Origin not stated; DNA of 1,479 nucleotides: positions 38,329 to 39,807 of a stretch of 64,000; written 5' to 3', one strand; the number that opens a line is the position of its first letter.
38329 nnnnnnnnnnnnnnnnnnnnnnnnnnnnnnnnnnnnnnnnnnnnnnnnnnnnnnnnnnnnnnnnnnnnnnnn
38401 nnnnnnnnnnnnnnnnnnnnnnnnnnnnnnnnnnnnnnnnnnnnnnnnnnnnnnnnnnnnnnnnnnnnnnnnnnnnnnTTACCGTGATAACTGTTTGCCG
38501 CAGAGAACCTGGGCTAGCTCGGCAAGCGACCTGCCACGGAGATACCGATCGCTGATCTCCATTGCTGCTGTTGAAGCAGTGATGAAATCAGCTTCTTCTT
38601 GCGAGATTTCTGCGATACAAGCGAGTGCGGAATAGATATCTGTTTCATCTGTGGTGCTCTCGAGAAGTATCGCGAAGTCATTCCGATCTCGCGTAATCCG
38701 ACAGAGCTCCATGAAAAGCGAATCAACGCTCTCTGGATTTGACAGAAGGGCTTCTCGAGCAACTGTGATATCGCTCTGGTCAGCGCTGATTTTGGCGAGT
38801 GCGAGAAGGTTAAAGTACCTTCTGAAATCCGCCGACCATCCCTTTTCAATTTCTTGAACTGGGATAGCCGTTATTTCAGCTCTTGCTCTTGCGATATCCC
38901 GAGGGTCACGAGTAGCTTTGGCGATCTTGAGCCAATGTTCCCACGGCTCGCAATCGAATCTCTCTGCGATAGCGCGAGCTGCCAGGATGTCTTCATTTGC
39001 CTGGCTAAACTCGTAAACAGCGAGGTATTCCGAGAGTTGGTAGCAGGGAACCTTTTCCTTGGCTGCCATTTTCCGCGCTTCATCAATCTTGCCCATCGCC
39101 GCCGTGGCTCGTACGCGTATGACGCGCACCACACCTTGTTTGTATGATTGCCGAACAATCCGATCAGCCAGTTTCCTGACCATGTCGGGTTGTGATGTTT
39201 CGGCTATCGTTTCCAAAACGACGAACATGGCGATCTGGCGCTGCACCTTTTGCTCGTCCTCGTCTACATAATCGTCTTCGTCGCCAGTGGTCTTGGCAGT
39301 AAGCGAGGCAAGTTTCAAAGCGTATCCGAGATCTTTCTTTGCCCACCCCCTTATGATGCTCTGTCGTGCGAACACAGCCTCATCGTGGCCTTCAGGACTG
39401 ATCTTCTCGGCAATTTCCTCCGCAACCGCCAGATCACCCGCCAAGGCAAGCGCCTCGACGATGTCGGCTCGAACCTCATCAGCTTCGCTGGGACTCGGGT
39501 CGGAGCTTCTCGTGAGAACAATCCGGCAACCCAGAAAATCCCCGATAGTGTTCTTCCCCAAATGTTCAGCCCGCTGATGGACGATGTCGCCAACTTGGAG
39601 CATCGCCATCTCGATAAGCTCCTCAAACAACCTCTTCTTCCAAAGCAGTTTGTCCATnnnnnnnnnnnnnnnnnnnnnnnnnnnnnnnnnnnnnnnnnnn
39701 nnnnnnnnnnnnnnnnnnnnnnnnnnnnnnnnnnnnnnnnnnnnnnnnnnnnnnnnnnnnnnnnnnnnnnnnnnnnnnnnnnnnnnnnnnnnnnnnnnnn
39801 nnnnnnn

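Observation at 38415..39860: GC-elevated roughly 1.4 kb islet abutting the 3' end of tRNA-Leu(CAA), encoding an alpha-helical repeat protein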

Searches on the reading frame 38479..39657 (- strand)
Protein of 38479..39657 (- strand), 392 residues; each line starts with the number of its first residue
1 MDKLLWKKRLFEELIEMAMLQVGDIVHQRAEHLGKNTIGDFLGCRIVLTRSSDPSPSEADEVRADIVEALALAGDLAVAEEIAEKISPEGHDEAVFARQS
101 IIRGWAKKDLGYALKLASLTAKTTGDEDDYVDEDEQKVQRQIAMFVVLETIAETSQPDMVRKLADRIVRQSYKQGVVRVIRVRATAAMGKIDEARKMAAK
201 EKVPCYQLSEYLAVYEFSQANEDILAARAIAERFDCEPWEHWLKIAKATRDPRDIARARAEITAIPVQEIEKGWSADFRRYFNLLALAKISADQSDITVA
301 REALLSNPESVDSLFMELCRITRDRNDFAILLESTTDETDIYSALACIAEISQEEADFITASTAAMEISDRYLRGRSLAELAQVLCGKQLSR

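Call 5: search_protein_families(library=pfam, proteins=[window:38479-39657:-], max_evalue=10)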
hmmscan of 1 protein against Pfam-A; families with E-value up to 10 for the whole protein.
window:38479-39657:- (392 aa): 5 families
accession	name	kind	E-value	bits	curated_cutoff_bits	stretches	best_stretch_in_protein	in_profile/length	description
PF09477.16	Type_III_YscG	-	0.0063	17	32.1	1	162-217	27-80/116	Bacterial type III secretion system chaperone protein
PF04245.18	NA37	-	0.03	14.2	24.6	1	298-367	19-86/325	37-kD nucleoid-associated bacterial protein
PF14559.12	TPR_19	-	0.032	15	25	1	59-94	24-59/68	Tetratricopeptide repeat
PF14581.11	SseB_C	-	0.14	12.8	22.5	1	297-372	19-96/106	SseB protein C-terminal domain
PF07361.16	Cytochrom_B562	-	0.31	12.1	30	1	133-200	20-89/102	Cytochrome b562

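Call 7: find_homologous_proteins(query=window:38479-39657:-, max_evalue=0.001)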
Query window:38479-39657:- (392 aa): 7 proteins with E <= 0.001 among 8000 candidates.
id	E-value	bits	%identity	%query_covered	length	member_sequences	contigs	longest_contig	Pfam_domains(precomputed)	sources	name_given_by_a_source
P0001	2.1e-248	841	100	100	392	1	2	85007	-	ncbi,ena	ncbi:MAG: hypothetical protein AAB881_00710 [Patescibacteria group bacterium]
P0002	1.1e-167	576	72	99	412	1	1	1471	-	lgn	-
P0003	1.3e-161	556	70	98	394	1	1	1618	-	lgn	-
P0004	7.2e-151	520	67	98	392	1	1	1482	-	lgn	-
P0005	1.5e-141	490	62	99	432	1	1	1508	-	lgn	-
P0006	1.4e-138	480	62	99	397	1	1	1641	-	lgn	-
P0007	1.4e-76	276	48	97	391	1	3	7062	-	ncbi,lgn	-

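Call 8: search_protein_families(library=phrogs, proteins=[window:38479-39657:-], max_evalue=1)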
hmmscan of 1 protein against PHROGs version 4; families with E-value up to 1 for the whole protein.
window:38479-39657:- (392 aa): 0 families

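Call 9: search_protein_families(library=padloc, proteins=[window:38479-39657:-], max_evalue=1)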
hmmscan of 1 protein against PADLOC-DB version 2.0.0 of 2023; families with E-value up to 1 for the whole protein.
window:38479-39657:- (392 aa): 0 families

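Call 10: find_encoding_contigs(protein=P0007, flank=10000, max_places=6)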
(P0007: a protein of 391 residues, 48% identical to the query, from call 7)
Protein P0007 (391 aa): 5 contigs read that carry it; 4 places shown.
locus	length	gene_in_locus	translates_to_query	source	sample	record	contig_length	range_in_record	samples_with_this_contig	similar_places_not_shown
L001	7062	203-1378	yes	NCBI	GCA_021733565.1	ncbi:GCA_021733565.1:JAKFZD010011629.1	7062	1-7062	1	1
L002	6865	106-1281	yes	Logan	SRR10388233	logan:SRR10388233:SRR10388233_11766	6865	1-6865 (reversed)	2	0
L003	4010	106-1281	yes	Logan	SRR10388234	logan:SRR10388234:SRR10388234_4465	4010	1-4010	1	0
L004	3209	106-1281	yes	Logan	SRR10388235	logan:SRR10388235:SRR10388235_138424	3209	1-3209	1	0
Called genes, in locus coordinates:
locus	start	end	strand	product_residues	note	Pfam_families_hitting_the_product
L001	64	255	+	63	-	-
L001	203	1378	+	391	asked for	-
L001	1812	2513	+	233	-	PF01996:F420_ligase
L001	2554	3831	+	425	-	PF00464:SHMT, PF00155:Aminotran_1_2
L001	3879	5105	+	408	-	PF11141:DUF2914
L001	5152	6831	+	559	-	PF03485:Arg_tRNA_synt_N, PF00750:tRNA-synt_1d, PF05746:DALR_1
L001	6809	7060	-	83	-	?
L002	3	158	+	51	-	?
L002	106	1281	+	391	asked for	-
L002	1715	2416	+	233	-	PF01996:F420_ligase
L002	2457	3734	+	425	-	PF00464:SHMT, PF00155:Aminotran_1_2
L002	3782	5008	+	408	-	PF11141:DUF2914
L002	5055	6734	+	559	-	PF03485:Arg_tRNA_synt_N, PF00750:tRNA-synt_1d, PF05746:DALR_1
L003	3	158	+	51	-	?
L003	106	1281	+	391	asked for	-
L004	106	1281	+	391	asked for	-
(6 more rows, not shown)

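Call 11: find_encoding_contigs(protein=P0002, flank=5000, max_places=4)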
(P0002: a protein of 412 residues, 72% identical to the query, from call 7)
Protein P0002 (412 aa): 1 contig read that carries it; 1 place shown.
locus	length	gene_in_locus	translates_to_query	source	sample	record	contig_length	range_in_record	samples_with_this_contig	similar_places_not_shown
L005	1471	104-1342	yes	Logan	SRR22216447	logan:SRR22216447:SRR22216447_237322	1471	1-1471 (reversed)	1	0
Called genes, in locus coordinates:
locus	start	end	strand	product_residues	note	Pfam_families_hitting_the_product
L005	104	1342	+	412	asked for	-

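Call 12: find_encoding_contigs(protein=P0003, flank=5000, max_places=4)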
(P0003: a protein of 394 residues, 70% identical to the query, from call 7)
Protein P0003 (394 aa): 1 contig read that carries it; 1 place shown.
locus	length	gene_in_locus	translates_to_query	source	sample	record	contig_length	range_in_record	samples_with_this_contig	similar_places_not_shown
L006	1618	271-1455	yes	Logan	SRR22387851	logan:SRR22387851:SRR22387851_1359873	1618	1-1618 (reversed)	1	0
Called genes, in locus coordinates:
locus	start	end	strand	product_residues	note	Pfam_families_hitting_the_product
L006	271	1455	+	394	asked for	-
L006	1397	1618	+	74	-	?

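Call 14: find_encoding_contigs(protein=P0004, flank=5000, max_places=4)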
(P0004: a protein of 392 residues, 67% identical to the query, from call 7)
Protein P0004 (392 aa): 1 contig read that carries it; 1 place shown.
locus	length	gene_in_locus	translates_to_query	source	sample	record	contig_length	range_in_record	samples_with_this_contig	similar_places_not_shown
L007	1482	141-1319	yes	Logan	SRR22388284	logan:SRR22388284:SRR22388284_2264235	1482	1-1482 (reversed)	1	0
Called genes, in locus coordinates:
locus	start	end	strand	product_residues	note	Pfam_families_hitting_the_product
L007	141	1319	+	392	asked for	-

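Call 15: find_encoding_contigs(protein=P0005, flank=5000, max_places=4)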
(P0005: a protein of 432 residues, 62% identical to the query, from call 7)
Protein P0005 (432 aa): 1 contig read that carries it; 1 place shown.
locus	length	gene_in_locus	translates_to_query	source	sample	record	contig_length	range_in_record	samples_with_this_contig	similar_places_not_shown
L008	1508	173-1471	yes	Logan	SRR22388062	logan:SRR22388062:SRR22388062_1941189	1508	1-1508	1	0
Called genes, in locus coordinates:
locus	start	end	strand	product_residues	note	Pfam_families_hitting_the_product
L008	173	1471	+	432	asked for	-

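Call 16: find_encoding_contigs(protein=P0006, flank=5000, max_places=4)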
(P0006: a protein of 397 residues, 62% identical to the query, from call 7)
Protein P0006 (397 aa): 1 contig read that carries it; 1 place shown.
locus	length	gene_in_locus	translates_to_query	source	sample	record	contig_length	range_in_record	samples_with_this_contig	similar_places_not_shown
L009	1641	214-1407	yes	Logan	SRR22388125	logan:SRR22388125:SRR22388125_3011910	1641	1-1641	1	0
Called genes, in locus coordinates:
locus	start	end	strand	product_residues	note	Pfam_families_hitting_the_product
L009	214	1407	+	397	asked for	-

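Call 29: predict_structure(alignment_id=A2)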
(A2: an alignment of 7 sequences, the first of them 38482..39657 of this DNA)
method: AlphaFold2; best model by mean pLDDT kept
length: 392 residues; sequences in the alignment: 7
mean_pLDDT: 85.4   pTM: 0.84
mean pLDDT of the five models: 85.4, 84.3, 76.6, 72.8, 71.1
residues with pLDDT >= 90: 198; 70-90: 155; 50-70: 26; < 50: 13
segments of 3 or more residues with pLDDT < 50: 123-128, 269-274
pLDDT, mean of each block of 10 residues (from residue 1): 76 96 88 83 77 80 96 95 87 89 93 88 50 73 90 86 82 77 93 93 82 93 92 83 93 94 74 58 91 90 76 85 90 80 92 93 93 93 91 55
secondary structure, 60 per line:
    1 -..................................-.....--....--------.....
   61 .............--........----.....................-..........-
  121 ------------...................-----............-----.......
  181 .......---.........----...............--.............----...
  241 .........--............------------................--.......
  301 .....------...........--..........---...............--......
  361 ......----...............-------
elements in order: H2-35 E37-41 E44-47 H56-73 H76-83 H88-108 H110-119 H133-151 H157-168 H174-187 H191-199 H204-218 H221-233 H238-249 H252-263 H276-291 H294-305 H312-322 H325-334 H338-352 H355-366 H371-385

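Call 32: search_protein_representatives(alignment_id=A2)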
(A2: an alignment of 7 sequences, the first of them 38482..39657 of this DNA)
Query: 7 sequences, 401 profile positions. Proteins with E-value up to 0.001 (for the whole library): 19; up to 1e-10: 8; up to 1e-30: 7. The best 19 are listed.
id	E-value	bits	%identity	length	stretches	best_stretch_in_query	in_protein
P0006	4.9e-219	743.6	-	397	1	1-401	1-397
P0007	7.0e-162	555.4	-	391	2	58-397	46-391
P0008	6.0e-68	246.1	-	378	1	54-401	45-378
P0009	5.4e-52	193.5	-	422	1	54-397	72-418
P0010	7.3e-52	193.1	-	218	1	5-200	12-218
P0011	1.3e-39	152.8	-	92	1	2-93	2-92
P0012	3.5e-38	148.1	-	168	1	181-295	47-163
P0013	2.5e-12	62.9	-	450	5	243-341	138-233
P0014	3.4e-09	52.6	-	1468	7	66-202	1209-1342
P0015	2.5e-08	49.7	-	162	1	57-170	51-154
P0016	2.6e-06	43.1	-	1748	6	115-264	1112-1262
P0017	3.5e-06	42.7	-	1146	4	137-263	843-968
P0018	6.3e-06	41.9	-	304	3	148-299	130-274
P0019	3.4e-05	39.5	-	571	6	53-89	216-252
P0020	3.7e-05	39.3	-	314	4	210-271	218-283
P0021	7.0e-05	38.4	-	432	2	172-316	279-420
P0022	1.5e-04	37.4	-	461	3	179-389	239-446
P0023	2.2e-04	36.8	-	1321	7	105-233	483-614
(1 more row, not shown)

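Call 36: search_protein_families(library=pfam, proteins=[P0008, P0009, P0013, P0014, P0016, P0017, P0018, P0021, P0022, P0023], max_evalue=0.01)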
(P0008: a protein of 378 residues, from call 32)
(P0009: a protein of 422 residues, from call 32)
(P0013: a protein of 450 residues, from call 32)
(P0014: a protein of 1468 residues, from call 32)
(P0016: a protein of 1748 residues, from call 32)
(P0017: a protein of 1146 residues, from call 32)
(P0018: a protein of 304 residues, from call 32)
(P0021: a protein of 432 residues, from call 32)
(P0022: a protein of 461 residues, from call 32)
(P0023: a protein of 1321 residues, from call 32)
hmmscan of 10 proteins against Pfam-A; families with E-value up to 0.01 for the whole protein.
P0008 (378 aa): 0 families

P0009 (422 aa): 0 families

P0013 (450 aa): 1 family
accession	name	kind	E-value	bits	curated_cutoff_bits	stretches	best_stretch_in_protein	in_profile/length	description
PF07944.18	Beta-AFase-like_GH127_cat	-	0.00088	18.8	24.9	0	242-418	184-259/376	Beta-L-arabinofuranosidase, GH127 catalytic domain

P0014 (1468 aa): 12 families
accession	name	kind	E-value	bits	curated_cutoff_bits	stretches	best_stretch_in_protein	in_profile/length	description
PF13424.12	TPR_12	-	3.1e-13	50.2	30.1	2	726-797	3-76/77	Tetratricopeptide repeat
PF07721.20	TPR_4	-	3.6e-12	46.1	27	0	1278-1302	2-26/26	Tetratricopeptide repeat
PF20912.2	RPC3_helical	-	5e-11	43.3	27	0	699-724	12-38/64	DNA-directed RNA polymerase III subunit RPC3, helical hairpin domain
PF13365.12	Trypsin_2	-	4e-08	34.6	27.6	1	24-188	1-144/144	Trypsin-like peptidase domain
PF00089.32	Trypsin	-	7.2e-08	32.9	20.6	1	24-191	27-197/220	Trypsin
PF13428.12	TPR_14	-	3.7e-06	27.5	23.5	0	728-753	3-28/44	Tetratricopeptide repeat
PF09838.14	DUF2065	-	5.7e-06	26.7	24.3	0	838-886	3-47/56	Uncharacterized protein conserved in bacteria (DUF2065)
PF24883.2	NPHP3_N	-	1.6e-05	25.6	24.8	1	285-421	21-164/164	Nephrocystin 3, N-terminal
PF13934.12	ELYS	-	5.6e-05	23.5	28.8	0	1044-1107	100-165/220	Nuclear pore complex assembly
PF08100.18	Dimerisation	-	0.00011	22.3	25.6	0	699-740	30-68/93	O-methyltransferase dimerisation domain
PF05729.18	NACHT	-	0.00052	20.3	26.7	1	335-425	52-133/167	NACHT domain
PF14559.12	TPR_19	-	0.0017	19.1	25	0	816-870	1-56/68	Tetratricopeptide repeat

P0016 (1748 aa): 1 family
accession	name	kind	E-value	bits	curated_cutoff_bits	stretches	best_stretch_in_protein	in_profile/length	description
PF24883.2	NPHP3_N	-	1.4e-06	29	24.8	1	344-459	9-136/164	Nephrocystin 3, N-terminal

P0017 (1146 aa): 8 families
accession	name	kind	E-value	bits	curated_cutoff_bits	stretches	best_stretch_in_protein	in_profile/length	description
PF13365.12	Trypsin_2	-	2.1e-11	45.2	27.6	1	20-198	1-144/144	Trypsin-like peptidase domain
PF13424.12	TPR_12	-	3.1e-10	40.5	30.1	1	772-837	2-69/77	Tetratricopeptide repeat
PF07721.20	TPR_4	-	2.4e-08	34.3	27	0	815-837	3-25/26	Tetratricopeptide repeat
PF24883.2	NPHP3_N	-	3.3e-06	27.8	24.8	1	285-400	12-136/164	Nephrocystin 3, N-terminal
PF13431.12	TPR_17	-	2.2e-05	24.8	24.4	0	773-794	13-34/34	Tetratricopeptide repeat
PF14559.12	TPR_19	-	5.1e-05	24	25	1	751-797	4-49/68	Tetratricopeptide repeat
PF13428.12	TPR_14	-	0.0015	19.5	23.5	0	774-799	2-27/44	Tetratricopeptide repeat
PF13432.12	TPR_16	-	0.008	17.1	32.7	0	721-770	14-63/65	Tetratricopeptide repeat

P0018 (304 aa): 1 family
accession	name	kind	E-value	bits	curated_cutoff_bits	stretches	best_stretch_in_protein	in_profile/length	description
PF14559.12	TPR_19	-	0.0017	19.1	25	0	99-130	32-62/68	Tetratricopeptide repeat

P0021 (432 aa): 2 families
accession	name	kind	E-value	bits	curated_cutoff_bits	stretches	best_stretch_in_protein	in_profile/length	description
PF25058.1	ARM_TT21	-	0.00093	19.6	27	0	73-141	58-125/155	Tetratricopeptide repeat protein 21 ARM repeat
PF01535.26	PPR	-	0.0016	19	25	0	254-276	5-27/31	PPR repeat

P0022 (461 aa): 1 family
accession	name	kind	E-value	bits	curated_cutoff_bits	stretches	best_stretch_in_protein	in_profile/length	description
PF14559.12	TPR_19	-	0.0016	19.2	25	0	133-160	25-52/68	Tetratricopeptide repeat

P0023 (1321 aa): 4 families
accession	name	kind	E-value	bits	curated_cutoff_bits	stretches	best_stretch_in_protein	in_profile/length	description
PF14559.12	TPR_19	-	2.5e-13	50.6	25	1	724-786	3-67/68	Tetratricopeptide repeat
PF17874.7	TPR_MalT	-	4.6e-13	49.6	45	2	482-604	121-242/336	MalT-like TPR region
PF24883.2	NPHP3_N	-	0.0033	18.1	24.8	1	76-185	21-139/164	Nephrocystin 3, N-terminal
PF24760.1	TPR_IF140_C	-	0.0066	17.3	27.4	0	531-578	73-119/124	IF140 C-terminal TPR domain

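Call 37: fold_search(model_id=the predicted structure, library=pdb)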
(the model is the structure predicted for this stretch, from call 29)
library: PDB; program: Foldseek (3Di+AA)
matches with E <= 10: 1323; with E <= 0.001: 1
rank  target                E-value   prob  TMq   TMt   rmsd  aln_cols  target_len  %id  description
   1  1hz4                  4.2e-04  1.00  0.31  0.32  17.4       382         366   12  CRYSTAL STRUCTURE OF TRANSCRIPTION FACTOR MALT DOMAIN III (released 2001-11-28)
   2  8qah_B                1.2e-03  1.00  0.25  0.23  13.3       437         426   15  X-ray crystal structure of a de novo designed single-chain parallel coiled-coil alpha-helical barrel with 8 inner heli (released 2024-07-03)
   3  8q9t_E                2.1e-03  1.00  0.30  0.14  16.8       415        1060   12  CryoEM structure of a S. Cerevisiae Ski238 complex bound to RNA (released 2023-11-29)
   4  6vbv_4                3.2e-03  1.00  0.24  0.24  19.8       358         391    9  Structure of the bovine BBSome:ARL6:GTP complex (released 2020-01-29)
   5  8qah_A                3.2e-03  0.98  0.23  0.22  13.4       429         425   15  X-ray crystal structure of a de novo designed single-chain parallel coiled-coil alpha-helical barrel with 8 inner heli (released 2024-07-03)
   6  4q66_K                4.7e-03  1.00  0.34  0.25  11.2       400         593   13  Structure of Exomer bound to Arf1. (released 2014-09-17)
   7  6voa_E                4.7e-03  1.00  0.24  0.24  19.8       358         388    8  Cryo-EM structure of the BBSome-ARL6 complex (released 2020-06-24)
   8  7tdz_A                5.4e-03  0.99  0.23  0.08  28.2       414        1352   14  Cryo-EM model of protomer of the cytoplasmic ring of the nuclear pore complex from Xenopus laevis (released 2022-06-22)
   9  8qca_B                5.6e-03  1.00  0.31  0.19  15.5       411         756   11  CryoEM structure of a S. Cerevisiae Ski2387 complex in the closed state bound to RNA (released 2023-11-15)
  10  6vbu_8                6.4e-03  1.00  0.25  0.22  15.8       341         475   12  Structure of the bovine BBSome complex (released 2020-01-29)
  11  8qag_B                6.4e-03  0.92  0.18  0.22  14.7       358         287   15  X-ray crystal structure of a de novo designed single-chain parallel coiled-coil alpha-helical barrel with 6 inner heli (released 2024-07-03)
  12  6y4l_A                6.9e-03  1.00  0.31  0.40  11.9       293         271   13  Crystal structure of human ER membrane protein complex subunits EMC2 and EMC9 (released 2020-05-27)
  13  6vbu_4                7.5e-03  1.00  0.25  0.25  18.9       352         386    8  Structure of the bovine BBSome complex (released 2020-01-29)
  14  3hym_L                7.9e-03  1.00  0.26  0.32  16.4       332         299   13  Insights into Anaphase Promoting Complex TPR subdomain assembly from a CDC26-APC6 structure (released 2009-08-11)
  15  8qcb_B                9.0e-03  1.00  0.31  0.22  15.0       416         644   12  CryoEM structure of a S. Cerevisiae Ski2387 complex in the open state (released 2023-11-08)
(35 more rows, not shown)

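Call 39: find_encoding_contigs(protein=P0008, flank=10000, max_places=6)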
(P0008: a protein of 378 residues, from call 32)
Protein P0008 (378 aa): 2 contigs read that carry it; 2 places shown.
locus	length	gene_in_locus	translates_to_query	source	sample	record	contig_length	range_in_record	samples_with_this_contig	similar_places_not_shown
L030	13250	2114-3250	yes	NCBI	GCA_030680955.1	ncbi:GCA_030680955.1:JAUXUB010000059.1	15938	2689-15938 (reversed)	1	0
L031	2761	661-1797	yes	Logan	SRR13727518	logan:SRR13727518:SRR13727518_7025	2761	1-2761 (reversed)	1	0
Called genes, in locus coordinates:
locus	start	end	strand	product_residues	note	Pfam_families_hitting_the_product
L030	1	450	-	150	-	?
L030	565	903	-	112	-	PF01521:Fe-S_biosyn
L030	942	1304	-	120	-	PF01219:DAGK_prokar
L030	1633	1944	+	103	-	-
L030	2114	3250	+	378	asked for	-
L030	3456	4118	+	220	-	-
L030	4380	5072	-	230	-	-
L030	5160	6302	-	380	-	PF00579:tRNA-synt_1b, PF22421:SYY_C-terminal (weak)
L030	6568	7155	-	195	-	PF00574:CLP_protease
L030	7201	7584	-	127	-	PF13366:PDDEXK_3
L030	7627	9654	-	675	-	PF03030:H_PPase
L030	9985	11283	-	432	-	PF08529:NusA_N, PF00575:S1 (faint), PF13184:KH_NusA_1st, PF26594:KH_NusA_2nd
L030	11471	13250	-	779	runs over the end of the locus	PF18911:PKD_4 (faint)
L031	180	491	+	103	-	-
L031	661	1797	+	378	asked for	-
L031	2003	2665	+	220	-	-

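Call 40: find_encoding_contigs(protein=P0009, flank=10000, max_places=6)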
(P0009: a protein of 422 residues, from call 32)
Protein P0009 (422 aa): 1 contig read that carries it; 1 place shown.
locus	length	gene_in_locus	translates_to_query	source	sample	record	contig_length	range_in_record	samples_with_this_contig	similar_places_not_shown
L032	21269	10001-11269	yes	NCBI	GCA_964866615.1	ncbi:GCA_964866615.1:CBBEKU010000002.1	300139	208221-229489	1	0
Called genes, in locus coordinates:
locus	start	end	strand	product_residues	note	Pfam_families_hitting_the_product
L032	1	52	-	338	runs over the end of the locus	PF00288:GHMP_kinases_N, PF08544:GHMP_kinases_C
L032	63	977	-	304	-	PF02779:Transket_pyr, PF02780:Transketolase_C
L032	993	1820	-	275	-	PF13292:DXP_synthase_N (faint), PF00456:Transketolase_N, PF00676:E1_dh (weak)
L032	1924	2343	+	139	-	-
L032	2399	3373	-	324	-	PF00248:Aldo_ket_red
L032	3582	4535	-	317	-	PF01370:Epimerase, PF04321:RmlD_sub_bind (faint), PF16363:GDP_Man_Dehyd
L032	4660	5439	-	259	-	PF00459:Inositol_P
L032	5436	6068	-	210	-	PF00293:NUDIX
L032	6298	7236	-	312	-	PF01073:3Beta_HSD, PF01370:Epimerase, PF04321:RmlD_sub_bind, PF05368:NmrA (faint), PF13460:NAD_binding_10 (faint), PF16363:GDP_Man_Dehyd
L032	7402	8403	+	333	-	PF00248:Aldo_ket_red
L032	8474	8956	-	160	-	PF00908:dTDP_sugar_isom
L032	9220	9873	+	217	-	PF13671:AAA_33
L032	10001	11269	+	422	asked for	-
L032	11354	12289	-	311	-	-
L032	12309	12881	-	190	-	PF13580:SIS_2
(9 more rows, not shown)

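Call 58: search_protein_families(library=ncbifam, proteins=[window:38482-39657:-, P0008, P0009, P0007], max_evalue=1)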
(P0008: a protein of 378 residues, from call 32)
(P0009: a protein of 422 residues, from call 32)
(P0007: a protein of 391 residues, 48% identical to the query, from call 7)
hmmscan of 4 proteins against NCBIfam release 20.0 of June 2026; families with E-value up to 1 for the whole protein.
window:38482-39657:- (392 aa): 1 family
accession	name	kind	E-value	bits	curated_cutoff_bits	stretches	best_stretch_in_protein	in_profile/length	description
TIGR02508.1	type_III_yscG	equivalog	0.1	12.9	97.15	0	162-228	27-91/116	YscG family type III secretion system chaperone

P0008 (378 aa): 0 families

P0009 (422 aa): 0 families

P0007 (391 aa): 0 families
